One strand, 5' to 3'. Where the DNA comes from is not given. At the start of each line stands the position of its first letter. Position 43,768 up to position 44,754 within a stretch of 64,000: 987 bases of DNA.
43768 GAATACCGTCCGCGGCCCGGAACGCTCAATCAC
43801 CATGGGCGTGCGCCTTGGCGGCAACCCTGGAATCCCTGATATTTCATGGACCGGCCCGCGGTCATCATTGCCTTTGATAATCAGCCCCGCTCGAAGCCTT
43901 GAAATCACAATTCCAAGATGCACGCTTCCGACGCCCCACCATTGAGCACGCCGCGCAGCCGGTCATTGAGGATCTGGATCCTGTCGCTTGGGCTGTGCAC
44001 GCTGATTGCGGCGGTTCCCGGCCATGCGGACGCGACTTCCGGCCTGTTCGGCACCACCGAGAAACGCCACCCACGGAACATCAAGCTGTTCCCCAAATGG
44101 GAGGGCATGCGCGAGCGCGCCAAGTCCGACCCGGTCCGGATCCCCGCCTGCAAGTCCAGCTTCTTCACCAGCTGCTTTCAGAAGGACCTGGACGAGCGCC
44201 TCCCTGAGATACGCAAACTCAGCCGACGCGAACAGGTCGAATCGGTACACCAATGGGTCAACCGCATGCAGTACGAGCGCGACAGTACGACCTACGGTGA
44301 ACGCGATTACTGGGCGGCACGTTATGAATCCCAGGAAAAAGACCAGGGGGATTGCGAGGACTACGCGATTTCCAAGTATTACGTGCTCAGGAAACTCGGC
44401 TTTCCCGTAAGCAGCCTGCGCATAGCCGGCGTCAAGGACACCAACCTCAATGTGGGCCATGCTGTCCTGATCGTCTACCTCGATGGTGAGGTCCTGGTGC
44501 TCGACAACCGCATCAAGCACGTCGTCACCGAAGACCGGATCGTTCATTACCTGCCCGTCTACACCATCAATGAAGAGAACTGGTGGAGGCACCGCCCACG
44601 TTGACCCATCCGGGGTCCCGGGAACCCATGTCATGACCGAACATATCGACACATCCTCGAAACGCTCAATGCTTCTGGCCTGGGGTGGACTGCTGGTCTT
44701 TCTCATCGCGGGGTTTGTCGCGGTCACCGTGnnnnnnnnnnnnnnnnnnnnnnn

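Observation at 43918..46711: LapG-like periplasmic protease paired with a sensor whose HD-GYP domain has lost its metal ligands: possible LapD/LapG-type c-di-GMP switch on a different receptor domain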

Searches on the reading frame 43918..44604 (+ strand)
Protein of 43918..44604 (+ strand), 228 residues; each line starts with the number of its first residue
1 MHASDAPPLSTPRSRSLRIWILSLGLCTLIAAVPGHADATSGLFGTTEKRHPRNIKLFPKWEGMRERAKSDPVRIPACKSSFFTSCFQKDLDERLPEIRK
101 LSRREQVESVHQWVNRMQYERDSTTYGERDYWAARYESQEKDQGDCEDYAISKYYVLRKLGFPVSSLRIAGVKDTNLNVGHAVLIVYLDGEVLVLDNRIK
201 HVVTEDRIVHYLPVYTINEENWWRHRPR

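Call 3: search_protein_families(library=pfam, proteins=[window:43918-44604:+], max_evalue=1)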
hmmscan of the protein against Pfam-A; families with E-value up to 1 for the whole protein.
window:43918-44604:+ (228 aa): 3 families
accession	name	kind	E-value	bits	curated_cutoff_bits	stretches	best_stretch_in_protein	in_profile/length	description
PF06035.17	Peptidase_C93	-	3.3e-19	69.7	27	1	102-205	37-135/162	Bacterial transglutaminase-like cysteine proteinase BTLCP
PF04473.18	DUF553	-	3.9e-07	30.1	20.5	1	99-202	11-118/140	Transglutaminase-like domain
PF01841.26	Transglut_core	-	7.8e-05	23.3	23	1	102-188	13-98/108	Transglutaminase-like superfamily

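Call 4: search_protein_families(library=ncbifam, proteins=[window:43918-44604:+], max_evalue=1)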
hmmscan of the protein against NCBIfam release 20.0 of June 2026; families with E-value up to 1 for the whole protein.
window:43918-44604:+ (228 aa): 1 family
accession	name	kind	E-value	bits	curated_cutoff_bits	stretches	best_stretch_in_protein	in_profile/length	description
NF045674.1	CystProtLapG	equivalog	9.2e-27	93.7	320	1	98-223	58-186/221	cysteine protease LapG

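Call 6: search_solved_structures(query=window:43918-44604:+, max_evalue=0.01, show_alignments=3)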
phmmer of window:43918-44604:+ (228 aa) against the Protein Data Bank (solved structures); distinct sequences matched with E-value up to 0.01: 2.
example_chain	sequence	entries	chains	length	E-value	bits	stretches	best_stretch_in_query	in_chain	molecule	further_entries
4u65_E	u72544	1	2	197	1.2e-17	67.6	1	98-222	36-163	Putative cystine protease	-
4fgo_A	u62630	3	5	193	5.5e-17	65.4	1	97-226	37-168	Periplasmic protein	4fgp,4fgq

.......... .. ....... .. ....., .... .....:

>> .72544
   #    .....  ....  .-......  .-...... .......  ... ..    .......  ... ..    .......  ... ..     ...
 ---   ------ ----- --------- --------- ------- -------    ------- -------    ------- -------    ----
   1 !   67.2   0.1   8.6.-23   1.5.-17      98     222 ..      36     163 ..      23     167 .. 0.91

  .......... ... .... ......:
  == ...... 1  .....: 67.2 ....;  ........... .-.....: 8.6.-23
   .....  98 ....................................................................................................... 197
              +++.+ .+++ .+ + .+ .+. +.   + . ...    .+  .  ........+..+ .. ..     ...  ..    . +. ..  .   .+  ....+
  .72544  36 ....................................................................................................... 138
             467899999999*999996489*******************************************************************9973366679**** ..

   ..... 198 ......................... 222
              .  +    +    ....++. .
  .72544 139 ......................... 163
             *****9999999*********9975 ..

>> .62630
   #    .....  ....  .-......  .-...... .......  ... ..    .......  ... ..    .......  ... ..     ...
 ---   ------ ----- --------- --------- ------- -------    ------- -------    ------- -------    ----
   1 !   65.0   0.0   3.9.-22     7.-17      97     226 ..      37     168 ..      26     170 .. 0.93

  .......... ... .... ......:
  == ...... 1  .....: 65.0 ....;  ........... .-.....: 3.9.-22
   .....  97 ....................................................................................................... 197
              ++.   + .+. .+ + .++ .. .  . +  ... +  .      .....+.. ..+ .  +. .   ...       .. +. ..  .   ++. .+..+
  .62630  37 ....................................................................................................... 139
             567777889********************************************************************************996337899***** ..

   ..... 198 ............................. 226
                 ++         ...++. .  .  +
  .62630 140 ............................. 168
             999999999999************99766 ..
